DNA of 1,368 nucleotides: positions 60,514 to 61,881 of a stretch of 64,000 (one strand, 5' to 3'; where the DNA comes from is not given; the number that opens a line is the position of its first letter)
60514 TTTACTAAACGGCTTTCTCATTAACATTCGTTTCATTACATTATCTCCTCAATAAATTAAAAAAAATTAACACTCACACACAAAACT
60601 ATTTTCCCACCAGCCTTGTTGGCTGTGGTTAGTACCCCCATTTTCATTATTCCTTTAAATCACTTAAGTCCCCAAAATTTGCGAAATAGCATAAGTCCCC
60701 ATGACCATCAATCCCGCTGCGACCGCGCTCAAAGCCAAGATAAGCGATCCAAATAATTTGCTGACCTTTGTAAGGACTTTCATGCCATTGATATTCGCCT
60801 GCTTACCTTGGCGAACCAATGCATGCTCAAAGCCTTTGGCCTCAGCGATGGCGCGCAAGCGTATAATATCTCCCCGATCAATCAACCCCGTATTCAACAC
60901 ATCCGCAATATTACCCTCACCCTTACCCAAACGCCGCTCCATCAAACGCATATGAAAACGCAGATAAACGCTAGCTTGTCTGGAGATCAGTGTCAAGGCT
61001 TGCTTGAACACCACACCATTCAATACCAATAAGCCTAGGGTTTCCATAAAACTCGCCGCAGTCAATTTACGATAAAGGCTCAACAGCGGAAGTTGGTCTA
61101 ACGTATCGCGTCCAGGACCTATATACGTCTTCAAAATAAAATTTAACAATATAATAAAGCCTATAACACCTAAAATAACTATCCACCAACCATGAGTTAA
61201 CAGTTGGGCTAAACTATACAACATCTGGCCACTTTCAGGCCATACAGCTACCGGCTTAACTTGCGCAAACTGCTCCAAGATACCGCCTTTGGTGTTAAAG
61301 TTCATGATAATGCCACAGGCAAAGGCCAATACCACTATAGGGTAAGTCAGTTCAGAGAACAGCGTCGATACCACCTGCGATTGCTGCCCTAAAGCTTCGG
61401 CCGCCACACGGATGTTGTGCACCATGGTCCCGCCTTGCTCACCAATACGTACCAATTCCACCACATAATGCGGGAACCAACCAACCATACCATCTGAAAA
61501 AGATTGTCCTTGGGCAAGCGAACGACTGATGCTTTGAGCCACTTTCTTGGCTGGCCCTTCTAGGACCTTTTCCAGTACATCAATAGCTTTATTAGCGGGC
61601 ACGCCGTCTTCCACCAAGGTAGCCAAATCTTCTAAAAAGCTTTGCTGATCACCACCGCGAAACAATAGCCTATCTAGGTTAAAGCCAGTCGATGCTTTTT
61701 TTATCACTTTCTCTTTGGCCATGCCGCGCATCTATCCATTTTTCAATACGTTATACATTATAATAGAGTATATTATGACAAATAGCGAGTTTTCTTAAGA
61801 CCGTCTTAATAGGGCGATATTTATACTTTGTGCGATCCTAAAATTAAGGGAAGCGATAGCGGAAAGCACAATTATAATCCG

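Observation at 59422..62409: Orphan type-IVb-like pilus module: three pilin paralogs plus one platform protein, with no ATPase, secretin or peptidase nearby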

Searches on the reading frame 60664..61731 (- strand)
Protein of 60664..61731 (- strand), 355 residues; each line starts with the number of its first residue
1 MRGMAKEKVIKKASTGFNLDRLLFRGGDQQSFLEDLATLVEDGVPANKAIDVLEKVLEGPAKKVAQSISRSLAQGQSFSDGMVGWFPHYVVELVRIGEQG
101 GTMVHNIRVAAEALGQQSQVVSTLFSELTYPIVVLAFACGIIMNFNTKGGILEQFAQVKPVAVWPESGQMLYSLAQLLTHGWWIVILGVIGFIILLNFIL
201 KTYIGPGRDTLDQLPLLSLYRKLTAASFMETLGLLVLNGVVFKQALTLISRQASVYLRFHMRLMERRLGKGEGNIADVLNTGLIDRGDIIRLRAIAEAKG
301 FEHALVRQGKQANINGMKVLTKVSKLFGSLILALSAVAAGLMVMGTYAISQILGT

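Call 3: search_protein_families(library=pfam, proteins=[window:60664-61731:-], max_evalue=1)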
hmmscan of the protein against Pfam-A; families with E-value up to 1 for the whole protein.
window:60664-61731:- (355 aa): 1 family
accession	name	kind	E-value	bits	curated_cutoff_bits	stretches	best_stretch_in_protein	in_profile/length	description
PF00482.28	T2SSF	-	1.2e-17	64.5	25.2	2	32-142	1-116/125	Type II secretion system (T2SS), protein F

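Call 4: search_protein_families(library=ncbifam, proteins=[window:60664-61731:-], max_evalue=1)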
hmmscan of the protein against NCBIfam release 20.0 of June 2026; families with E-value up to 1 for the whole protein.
window:60664-61731:- (355 aa): 6 families
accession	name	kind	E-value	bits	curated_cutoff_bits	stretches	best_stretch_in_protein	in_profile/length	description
NF041012.2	T4P_ComGB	equivalog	5.7e-23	81.8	240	1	28-272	2-249/332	competence type IV pilus assembly protein ComGB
NF052607.1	T4PiliAsmPilCThrm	equivalog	6.5e-21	74.9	700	1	32-248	71-294/406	type IV pilus assembly protein PilC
TIGR02120.1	GspF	equivalog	7.8e-21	74.8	424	1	10-281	46-324/401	type II secretion system inner membrane protein GspF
NF007861.0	PRK10573.1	equivalog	3.8e-18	65.7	401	1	25-272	57-313/401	protein transport protein HofC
NF052606.1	T4PiliAsmPilCMyx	equivalog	9.5e-17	60.9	700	1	32-340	85-397/419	type IV pilus assembly protein PilC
NF047826.1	T3SSXpsF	equivalog_domain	1.3e-14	53.8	650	1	19-248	58-294/405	type II secretion system protein XpsF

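Call 9: find_homologous_proteins(query=window:60664-61731:-)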
Query window:60664-61731:- (355 aa): 138 proteins with E <= 0.001 among 8000 candidates; the best 120 are listed.
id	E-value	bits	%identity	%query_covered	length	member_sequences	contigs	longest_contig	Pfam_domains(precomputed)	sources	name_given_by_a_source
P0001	4.5e-203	692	89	99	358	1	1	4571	PF00482.29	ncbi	-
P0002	1.7e-195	667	86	99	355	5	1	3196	PF00482.29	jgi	jgi:type II secretory pathway component PulF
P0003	3.4e-190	650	84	99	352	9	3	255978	PF00482.29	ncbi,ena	-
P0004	6.3e-189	645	83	99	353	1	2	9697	PF00482.29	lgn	-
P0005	2.0e-184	631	83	99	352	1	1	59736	PF00482.29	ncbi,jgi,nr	ncbi:MAG: tcpE [Gammaproteobacteria bacterium]|jgi:type II secretory pathway component PulF|nr:tcpE 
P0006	4.9e-183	626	81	99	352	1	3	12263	PF00482.29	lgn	-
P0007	1.5e-178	611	79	99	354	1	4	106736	PF00482.29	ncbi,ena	-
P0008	3.0e-172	591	78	99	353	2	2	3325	PF00482.29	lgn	-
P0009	5.5e-172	590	77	99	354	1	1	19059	PF00482.29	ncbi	-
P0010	2.2e-159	548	92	77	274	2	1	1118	PF00482.29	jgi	jgi:type II secretory pathway component PulF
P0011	1.6e-122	427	89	63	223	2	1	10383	-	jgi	jgi:type II secretory pathway component PulF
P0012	1.7e-119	417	68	80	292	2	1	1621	PF00482.29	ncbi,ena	-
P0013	1.0e-108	382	50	98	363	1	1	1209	PF00482.29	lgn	-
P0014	7.4e-108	379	50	97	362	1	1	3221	PF00482.29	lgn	-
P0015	3.7e-107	377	52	98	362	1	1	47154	PF00482.29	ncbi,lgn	-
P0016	1.3e-106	375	50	98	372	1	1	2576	PF00482.29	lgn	-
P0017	2.0e-106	374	53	94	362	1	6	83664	PF00482.29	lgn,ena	-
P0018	5.1e-106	373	51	94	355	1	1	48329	PF00482.29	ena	-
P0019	1.1e-105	372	50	97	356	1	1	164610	PF00482.29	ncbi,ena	-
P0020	1.2e-105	372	50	99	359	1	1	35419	PF00482.29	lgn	-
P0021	1.5e-105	371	48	99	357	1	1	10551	PF00482.29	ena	-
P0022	1.6e-105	371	50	99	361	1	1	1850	PF00482.29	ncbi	-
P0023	3.1e-105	370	51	94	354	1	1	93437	PF00482.29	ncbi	-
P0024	4.7e-105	370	51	94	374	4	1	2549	PF00482.29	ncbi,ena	-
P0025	1.9e-104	368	50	99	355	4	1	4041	PF00482.29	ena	-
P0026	3.8e-104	367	52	94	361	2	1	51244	PF00482.29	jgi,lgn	jgi:type II secretory pathway component PulF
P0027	6.0e-104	366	49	95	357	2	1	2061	PF00482.29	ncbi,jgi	jgi:type II secretory pathway component PulF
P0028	7.0e-104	366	50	95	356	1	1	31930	PF00482.29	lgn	-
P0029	8.3e-104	366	49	97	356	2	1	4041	PF00482.29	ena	-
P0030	9.3e-104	365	51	95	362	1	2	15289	PF00482.29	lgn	-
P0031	1.6e-103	365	48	98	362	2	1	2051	PF00482.29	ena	-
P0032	1.9e-103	364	50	94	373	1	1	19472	PF00482.29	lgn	-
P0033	2.3e-103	364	52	94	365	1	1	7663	PF00482.29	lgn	-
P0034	3.3e-103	364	49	98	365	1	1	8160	PF00482.29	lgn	-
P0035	1.1e-102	362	50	94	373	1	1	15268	PF00482.29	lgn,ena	-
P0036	1.3e-102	362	52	92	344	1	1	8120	PF00482.29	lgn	-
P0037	2.2e-102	361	47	96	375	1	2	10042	PF00482.29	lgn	-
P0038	4.1e-102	360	49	96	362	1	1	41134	PF00482.29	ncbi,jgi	jgi:type II secretory pathway component PulF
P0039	4.4e-102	360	46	98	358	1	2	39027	PF00482.29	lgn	-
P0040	7.5e-102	359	50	98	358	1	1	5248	PF00482.29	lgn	-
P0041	1.2e-101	359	50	94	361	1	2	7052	PF00482.29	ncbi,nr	ncbi:MAG: type II secretion system F family protein [Gammaproteobacteria bacterium]|nr:type II secre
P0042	1.3e-101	358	50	94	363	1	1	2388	PF00482.29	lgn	-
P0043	2.2e-101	358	50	95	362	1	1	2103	PF00482.29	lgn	-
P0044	2.7e-101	357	49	94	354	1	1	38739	PF00482.29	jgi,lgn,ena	-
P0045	8.3e-99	349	48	94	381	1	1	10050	PF00482.29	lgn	-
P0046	2.4e-98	348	48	98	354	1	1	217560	PF00482.29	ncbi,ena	-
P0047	2.6e-97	344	48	96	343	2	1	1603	PF00482.29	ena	-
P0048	1.4e-96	342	48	95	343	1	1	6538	PF00482.29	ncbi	ncbi:MAG: type II secretion system F family protein [Gammaproteobacteria bacterium]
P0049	5.4e-96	340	47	94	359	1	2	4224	PF00482.29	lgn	-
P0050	1.9e-95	338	48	94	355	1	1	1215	PF00482.29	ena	-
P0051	1.8e-94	335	48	95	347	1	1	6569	PF00482.29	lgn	-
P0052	2.2e-93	331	46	93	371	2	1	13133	PF00482.29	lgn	-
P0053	3.5e-92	327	45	95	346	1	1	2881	PF00482.29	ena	-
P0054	6.1e-92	327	45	95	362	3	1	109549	PF00482.29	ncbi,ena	-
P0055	1.2e-91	326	45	95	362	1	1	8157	PF00482.29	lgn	-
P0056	2.2e-90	321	45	99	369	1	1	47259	PF00482.29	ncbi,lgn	-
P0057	4.0e-90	321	51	85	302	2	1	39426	PF00482.29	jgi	jgi:type IV pilus assembly protein PilC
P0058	1.4e-89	319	46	92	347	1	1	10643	PF00482.29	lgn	-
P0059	1.3e-88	316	45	94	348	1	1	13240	PF00482.29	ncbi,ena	-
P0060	2.1e-88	315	45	93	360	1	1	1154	PF00482.29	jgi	jgi:type II secretory pathway component PulF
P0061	1.4e-86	309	45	95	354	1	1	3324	PF00482.29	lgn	-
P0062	2.3e-86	308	43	96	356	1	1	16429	PF00482.29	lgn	-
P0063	2.7e-86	308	42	94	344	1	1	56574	PF00482.29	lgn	-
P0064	2.8e-86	308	44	95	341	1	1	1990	PF00482.29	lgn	-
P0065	3.5e-86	308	44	93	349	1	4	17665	PF00482.29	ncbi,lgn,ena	-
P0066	6.1e-86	307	43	95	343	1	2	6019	PF00482.29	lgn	-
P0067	8.5e-86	306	43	97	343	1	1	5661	PF00482.29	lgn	-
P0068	1.0e-85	306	43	95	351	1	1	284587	PF00482.29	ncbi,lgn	-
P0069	2.4e-85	305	42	95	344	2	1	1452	PF00482.29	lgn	-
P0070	5.2e-85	304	42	93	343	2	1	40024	PF00482.29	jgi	jgi:type II secretory pathway component PulF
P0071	5.4e-85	304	42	94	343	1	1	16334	PF00482.29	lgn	-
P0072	1.5e-84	302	44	86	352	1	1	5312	PF00482.29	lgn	-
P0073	2.6e-84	302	43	96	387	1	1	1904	PF00482.29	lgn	-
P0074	4.5e-84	301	42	94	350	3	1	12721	PF00482.29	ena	-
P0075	5.0e-84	301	44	95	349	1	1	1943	PF00482.29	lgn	-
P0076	1.2e-83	299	42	94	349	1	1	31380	PF00482.29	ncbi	ncbi:MAG: Toxin coregulated pilus biosynthesis protein E [Legionellaceae bacterium]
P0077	1.7e-83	299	42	95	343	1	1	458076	PF00482.29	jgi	jgi:type II secretory pathway component PulF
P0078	2.4e-83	298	42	93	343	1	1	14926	PF00482.29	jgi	jgi:type II secretory pathway component PulF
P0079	3.3e-83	298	43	94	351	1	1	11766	PF00482.29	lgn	-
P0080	3.6e-83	298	44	93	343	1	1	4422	PF00482.29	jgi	-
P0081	6.7e-83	297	42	94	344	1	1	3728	PF00482.29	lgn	-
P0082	8.4e-83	297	44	93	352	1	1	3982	PF00482.29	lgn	-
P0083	8.5e-83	297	41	95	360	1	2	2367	PF00482.29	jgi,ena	-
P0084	1.0e-82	296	43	93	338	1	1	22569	PF00482.29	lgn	-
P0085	2.4e-82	295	44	94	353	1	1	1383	PF00482.29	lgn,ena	-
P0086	4.6e-82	294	44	94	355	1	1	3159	PF00482.29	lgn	-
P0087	8.4e-82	293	46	92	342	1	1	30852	PF00482.29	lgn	-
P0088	8.4e-82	293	43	94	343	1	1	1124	PF00482.29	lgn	-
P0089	8.9e-82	293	40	95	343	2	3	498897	PF00482.29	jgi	-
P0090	1.1e-81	293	42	94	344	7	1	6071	PF00482.29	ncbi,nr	ncbi:MAG: tcpE [Gammaproteobacteria bacterium]|nr:tcpE [Gammaproteobacteria bacterium]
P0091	1.1e-81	293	41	92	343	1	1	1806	PF00482.29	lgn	-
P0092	1.8e-81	292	42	94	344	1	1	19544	PF00482.29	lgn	-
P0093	2.3e-81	292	42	94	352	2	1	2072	PF00482.29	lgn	-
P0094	3.1e-81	291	41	95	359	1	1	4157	PF00482.29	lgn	-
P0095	3.4e-81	291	43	93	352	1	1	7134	PF00482.29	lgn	-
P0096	5.1e-81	291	44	90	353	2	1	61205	PF00482.29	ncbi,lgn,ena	-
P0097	5.8e-81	291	42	95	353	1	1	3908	PF00482.29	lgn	-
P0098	8.2e-81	290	42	93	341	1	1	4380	PF00482.29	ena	-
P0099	8.6e-81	290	43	94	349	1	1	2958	PF00482.29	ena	-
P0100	1.9e-80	289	43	89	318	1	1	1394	PF00482.29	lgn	-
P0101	2.0e-80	289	41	92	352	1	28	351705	PF00482.29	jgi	jgi:type II secretory pathway component PulF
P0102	3.5e-80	288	42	92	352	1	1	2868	PF00482.29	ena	-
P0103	3.7e-80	288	44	93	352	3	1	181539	PF00482.29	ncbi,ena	-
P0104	4.1e-79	284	42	94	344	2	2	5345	PF00482.29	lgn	-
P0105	5.6e-79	284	41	95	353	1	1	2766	PF00482.29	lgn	-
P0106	5.9e-78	281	43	99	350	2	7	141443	PF00482.29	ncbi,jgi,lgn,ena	-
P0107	7.4e-78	280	40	95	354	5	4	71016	PF00482.29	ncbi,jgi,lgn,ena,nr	ncbi:MAG: Type II secretory pathway component PulF-like protein [uncultured bacterium]|nr:MAG: Type 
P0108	8.0e-78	280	46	82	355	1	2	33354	PF00482.29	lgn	-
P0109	3.9e-77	278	40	94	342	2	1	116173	PF00482.29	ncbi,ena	-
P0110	5.9e-77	277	43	94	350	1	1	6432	PF00482.29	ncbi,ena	-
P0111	8.6e-77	277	41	94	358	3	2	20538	PF00482.29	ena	-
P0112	4.5e-76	274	49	76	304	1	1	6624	PF00482.29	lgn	-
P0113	5.0e-75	271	40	93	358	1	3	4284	PF00482.29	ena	-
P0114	6.1e-74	267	39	93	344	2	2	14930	PF00482.29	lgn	-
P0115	4.1e-73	265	41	92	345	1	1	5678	PF00482.29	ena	-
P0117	1.5e-16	79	30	70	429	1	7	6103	PF00482.29,PF28597.1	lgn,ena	-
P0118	1.8e-15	75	29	71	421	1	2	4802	PF00482.29,PF28597.1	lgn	-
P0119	4.0e-14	71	30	61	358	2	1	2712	PF00482.29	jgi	jgi:type IV pilus assembly protein PilC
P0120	1.5e-12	66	27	63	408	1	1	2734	PF00482.29,PF28597.1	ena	-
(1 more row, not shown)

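Call 10: find_encoding_contigs(protein=P0003, flank=10000, max_places=3)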
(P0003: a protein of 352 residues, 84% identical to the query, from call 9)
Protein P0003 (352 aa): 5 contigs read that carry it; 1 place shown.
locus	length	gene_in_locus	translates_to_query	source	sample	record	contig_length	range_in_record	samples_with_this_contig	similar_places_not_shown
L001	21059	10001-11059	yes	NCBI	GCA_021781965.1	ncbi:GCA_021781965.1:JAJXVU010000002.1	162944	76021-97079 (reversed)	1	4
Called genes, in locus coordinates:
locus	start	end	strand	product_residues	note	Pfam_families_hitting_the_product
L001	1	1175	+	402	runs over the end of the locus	PF00579:tRNA-synt_1b, PF01479:S4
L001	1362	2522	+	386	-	PF01266:DAO, PF13738:Pyr_redox_3 (faint)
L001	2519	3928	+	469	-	PF03951:Gln-synt_N, PF00120:Gln-synt_C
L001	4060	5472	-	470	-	PF13520:AA_permease_2, PF00324:AA_permease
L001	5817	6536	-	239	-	PF01553:Acyltransferase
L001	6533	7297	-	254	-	PF05036:SPOR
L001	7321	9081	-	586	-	PF03485:Arg_tRNA_synt_N, PF00750:tRNA-synt_1d, PF05746:DALR_1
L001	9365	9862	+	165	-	-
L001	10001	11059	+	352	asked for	PF00482:T2SSF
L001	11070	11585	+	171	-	-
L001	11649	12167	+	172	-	-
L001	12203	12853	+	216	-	-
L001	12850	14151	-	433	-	PF01637:ATPase_2 (faint), PF13173:AAA_14, PF13635:DUF4143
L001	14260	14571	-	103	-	PF04358:DsrC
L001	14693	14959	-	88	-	PF04077:DsrH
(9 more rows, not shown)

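Call 11: find_encoding_contigs(protein=P0019, flank=10000, max_places=2)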
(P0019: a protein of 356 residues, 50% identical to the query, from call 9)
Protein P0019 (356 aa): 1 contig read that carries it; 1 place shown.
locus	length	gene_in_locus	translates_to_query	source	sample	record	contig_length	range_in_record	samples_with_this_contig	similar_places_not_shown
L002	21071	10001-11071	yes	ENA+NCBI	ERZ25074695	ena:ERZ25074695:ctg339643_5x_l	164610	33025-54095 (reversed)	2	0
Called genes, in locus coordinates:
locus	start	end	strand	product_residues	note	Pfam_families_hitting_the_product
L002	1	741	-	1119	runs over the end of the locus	PF13637:Ank_4 (faint), PF00023:Ank (faint), PF11929:DUF3447 (faint), PF12796:Ank_2 (weak), PF13606:Ank_3 (faint), PF13857:Ank_5 (faint)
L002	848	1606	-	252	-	-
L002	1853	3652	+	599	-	PF00009:GTP_EFTU, PF03144:GTP_EFTU_D2, PF00679:EFG_C, PF06421:LepA_C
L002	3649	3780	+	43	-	-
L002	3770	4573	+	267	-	PF10502:Peptidase_S26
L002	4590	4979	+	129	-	PF16137:DUF4845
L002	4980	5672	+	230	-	PF22935:RM44_endonuclase (faint), PF14622:Ribonucleas_3_3, PF00636:Ribonuclease_3, PF00035:dsrm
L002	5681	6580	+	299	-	PF03193:RsgA_GTPase (faint), PF00350:Dynamin_N (faint), PF01926:MMR_HSR1, PF02421:FeoB_N, PF04548:AIG1, PF00009:GTP_EFTU (weak), PF07650:KH_2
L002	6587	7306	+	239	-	PF11967:RecO_N, PF02565:RecO_C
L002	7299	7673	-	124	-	PF01627:Hpt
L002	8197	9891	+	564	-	PF00437:T2SSE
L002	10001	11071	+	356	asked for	PF00482:T2SSF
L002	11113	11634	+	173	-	PF07963:N_methyl (weak)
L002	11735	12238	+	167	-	PF07963:N_methyl (weak)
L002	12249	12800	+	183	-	PF07963:N_methyl (weak)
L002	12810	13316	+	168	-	-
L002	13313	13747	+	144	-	-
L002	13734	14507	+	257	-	-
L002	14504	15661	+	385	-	-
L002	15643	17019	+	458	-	-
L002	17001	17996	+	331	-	-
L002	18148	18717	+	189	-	PF10671:TcpQ (faint)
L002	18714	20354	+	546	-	PF07655:Secretin_N_2, PF00263:Secretin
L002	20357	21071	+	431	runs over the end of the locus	-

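Call 12: find_encoding_contigs(protein=P0077, flank=10000, max_places=2)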
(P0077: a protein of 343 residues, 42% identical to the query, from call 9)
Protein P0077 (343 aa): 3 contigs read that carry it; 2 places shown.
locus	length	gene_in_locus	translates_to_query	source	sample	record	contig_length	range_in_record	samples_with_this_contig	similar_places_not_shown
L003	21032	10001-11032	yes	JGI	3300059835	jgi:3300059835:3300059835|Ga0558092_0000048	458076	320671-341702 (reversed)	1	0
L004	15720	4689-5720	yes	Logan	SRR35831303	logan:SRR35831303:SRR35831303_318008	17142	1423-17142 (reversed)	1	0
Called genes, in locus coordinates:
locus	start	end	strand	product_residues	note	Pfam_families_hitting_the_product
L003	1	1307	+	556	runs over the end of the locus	PF00342:PGI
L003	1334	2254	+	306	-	PF19459:DUF5996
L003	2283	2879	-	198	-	PF09523:DUF2390 (weak)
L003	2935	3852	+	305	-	PF00892:EamA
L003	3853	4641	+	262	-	-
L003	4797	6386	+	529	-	PF00437:T2SSE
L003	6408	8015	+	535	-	-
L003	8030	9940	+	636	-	PF00023:Ank (faint), PF12796:Ank_2, PF13637:Ank_4 (faint), PF13857:Ank_5 (faint), PF12796:Ank_2 (weak), PF13340:DUF4096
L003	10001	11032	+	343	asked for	PF00482:T2SSF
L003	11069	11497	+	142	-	PF07963:N_methyl (weak)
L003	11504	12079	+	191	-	-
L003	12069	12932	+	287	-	PF07963:N_methyl (weak)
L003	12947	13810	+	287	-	PF07963:N_methyl (weak)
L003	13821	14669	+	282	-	-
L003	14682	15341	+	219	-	-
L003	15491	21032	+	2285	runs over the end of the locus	-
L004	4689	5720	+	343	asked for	PF00482:T2SSF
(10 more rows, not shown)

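Call 21: search_protein_families(library=pfam, proteins=[L002:13734-14507:+, L002:14504-15661:+, L002:15643-17019:+, L002:17001-17996:+, L002:18148-18717:+], max_evalue=0.01)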
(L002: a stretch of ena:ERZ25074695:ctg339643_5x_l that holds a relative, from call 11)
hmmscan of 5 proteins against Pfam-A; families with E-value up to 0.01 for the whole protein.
L002:13734-14507:+ (257 aa): 1 family
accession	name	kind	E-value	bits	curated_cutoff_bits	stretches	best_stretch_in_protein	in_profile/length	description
PF07963.17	N_methyl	-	3.7e-05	23.6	21.2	1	6-30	2-26/27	Prokaryotic N-terminal methylation motif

L002:14504-15661:+ (385 aa): 1 family
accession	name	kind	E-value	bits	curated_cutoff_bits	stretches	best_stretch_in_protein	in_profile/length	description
PF07963.17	N_methyl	-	2.8e-05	24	21.2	1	13-33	4-24/27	Prokaryotic N-terminal methylation motif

L002:15643-17019:+ (458 aa): 1 family
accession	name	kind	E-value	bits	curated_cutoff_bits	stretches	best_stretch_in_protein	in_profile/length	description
PF07963.17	N_methyl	-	7e-05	22.7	21.2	1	8-28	1-21/27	Prokaryotic N-terminal methylation motif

L002:17001-17996:+ (331 aa): 1 family
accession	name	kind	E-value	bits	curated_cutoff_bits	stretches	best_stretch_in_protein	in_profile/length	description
PF07963.17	N_methyl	-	0.00028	20.8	21.2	1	16-41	1-26/27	Prokaryotic N-terminal methylation motif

L002:18148-18717:+ (189 aa): 1 family
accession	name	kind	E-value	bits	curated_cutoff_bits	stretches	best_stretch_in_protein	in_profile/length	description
PF10671.14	TcpQ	-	1.2e-05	25.7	27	1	113-185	5-79/80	Toxin co-regulated pilus biosynthesis protein Q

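Call 22: find_related_loci(query=A1, collection=genome_contigs, flank=10000)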
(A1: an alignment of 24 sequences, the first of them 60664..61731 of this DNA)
Query A1 (355 aa) in genome_contigs; peptide patterns used: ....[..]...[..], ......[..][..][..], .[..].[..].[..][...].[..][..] (x = any residue, [..] = any of these).
131 stretches matched a pattern; 85 encode a relative of the query (tblastn E <= 1e-3); the best 80 are kept; 80 distinct loci.
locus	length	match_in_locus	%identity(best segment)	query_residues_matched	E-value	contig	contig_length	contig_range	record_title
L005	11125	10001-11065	91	1-355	0e+0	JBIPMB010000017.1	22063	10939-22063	MAG: Gammaproteobacteria bacterium isolate ME2015-10-10_3300044731_group6_bin74 Rohwer_bin2488_scaffold_1373_c1, whole g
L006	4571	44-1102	89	3-355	0e+0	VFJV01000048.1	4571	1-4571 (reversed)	MAG: Gammaproteobacteria bacterium isolate Bin_72_2 c_000002536113, whole genome shotgun sequence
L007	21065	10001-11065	83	1-355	0e+0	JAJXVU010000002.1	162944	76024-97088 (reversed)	MAG: Proteobacteria bacterium isolate BP5.bin43 NODE_78_length_162944_cov_2.409883, whole genome shotgun sequence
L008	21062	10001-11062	82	2-355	0e+0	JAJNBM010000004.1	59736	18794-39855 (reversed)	MAG: Gammaproteobacteria bacterium isolate C_No_T20_B_bin.126 scaffold_275, whole genome shotgun sequence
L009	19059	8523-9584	77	4-355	0e+0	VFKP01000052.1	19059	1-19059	MAG: Gammaproteobacteria bacterium isolate Bin_61_37 c_000003105285, whole genome shotgun sequence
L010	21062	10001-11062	79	4-355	2e-175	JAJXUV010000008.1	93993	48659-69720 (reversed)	MAG: Proteobacteria bacterium isolate BP5.bin118 NODE_296_length_93993_cov_3.737551, whole genome shotgun sequence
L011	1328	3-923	82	49-355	0e+0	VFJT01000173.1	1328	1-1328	MAG: Gammaproteobacteria bacterium isolate Bin_72_12 c_000001577466, whole genome shotgun sequence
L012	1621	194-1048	68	71-355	6e-129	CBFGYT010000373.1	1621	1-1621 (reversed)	MAG TPA_asm: uncultured bacterium isolate SRR32277368_binner13_Refined_3 genome assembly, contig: ERZ27321037.46160, who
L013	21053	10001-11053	52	6-354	3e-114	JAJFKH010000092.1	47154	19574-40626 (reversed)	MAG: Gammaproteobacteria bacterium isolate OFTM143 OFTM143_91, whole genome shotgun sequence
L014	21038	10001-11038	50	11-353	8e-112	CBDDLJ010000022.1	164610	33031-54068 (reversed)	MAG: Gammaproteobacteria bacterium isolate c54fd516-0c0a-4de8-8116-9040f9c1e1e9 genome assembly, contig: contig_22, whol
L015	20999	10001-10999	51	19-353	2e-111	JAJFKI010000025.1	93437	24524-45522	MAG: Gammaproteobacteria bacterium isolate OFTM187 OFTM187_24, whole genome shotgun sequence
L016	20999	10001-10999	51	19-353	6e-109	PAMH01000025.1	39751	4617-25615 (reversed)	MAG: Legionellales bacterium isolate SAT3 273362, whole genome shotgun sequence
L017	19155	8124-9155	49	12-353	2e-108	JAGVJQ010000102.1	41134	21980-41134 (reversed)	MAG: Gammaproteobacteria bacterium isolate SW_14 c_000000016707, whole genome shotgun sequence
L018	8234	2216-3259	48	6-353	2e-103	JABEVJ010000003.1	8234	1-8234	MAG: Legionellales bacterium isolate MAG 29 k99_5958, whole genome shotgun sequence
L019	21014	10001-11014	45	17-354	1e-101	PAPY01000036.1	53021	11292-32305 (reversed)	MAG: Legionellales bacterium isolate SP151 MHASMcontig_175780, whole genome shotgun sequence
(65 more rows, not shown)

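Call 25: find_homologous_proteins(query=L002:8197-9891:+, max_evalue=1e-50)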
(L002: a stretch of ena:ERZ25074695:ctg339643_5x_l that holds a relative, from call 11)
Query L002:8197-9891:+ (564 aa): 1442 proteins with E <= 1e-50 among 8000 candidates; the best 120 are listed.
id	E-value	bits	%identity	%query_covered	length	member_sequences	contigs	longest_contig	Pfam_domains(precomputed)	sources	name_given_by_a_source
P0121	0.0e+0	1280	100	100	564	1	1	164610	PF00437.27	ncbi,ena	-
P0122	0.0e+0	1107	87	100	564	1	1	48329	PF00437.27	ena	-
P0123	1.2e-295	999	79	97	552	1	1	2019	PF00437.27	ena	-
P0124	4.1e-291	984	79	96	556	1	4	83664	PF00437.27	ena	-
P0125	6.8e-291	984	79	95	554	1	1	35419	PF00437.27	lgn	-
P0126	1.3e-279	946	76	96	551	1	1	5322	PF00437.27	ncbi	-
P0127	2.8e-276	935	77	93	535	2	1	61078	PF00437.27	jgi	-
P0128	9.9e-269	910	73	96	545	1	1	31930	PF00437.27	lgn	-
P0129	2.2e-265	899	73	94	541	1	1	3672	PF00437.27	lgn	-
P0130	1.3e-263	893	74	93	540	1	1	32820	PF00437.27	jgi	jgi:type II secretory ATPase GspE/PulE/Tfp pilus assembly ATPase PilB-like protein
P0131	4.3e-263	892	73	93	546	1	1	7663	PF00437.27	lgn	-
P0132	2.3e-260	883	69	99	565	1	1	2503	PF00437.27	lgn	-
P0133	3.4e-260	882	73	93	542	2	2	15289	PF00437.27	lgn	-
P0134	7.0e-260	881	72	91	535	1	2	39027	PF00437.27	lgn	-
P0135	5.3e-259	878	69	97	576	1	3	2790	PF00437.27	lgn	-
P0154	9.8e-245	831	70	92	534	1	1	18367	PF00437.27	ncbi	-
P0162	3.5e-235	800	67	92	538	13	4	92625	PF00437.27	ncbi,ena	-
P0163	3.5e-235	800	67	91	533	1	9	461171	PF00437.27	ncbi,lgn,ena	-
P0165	3.7e-232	790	66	92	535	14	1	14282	PF00437.27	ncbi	-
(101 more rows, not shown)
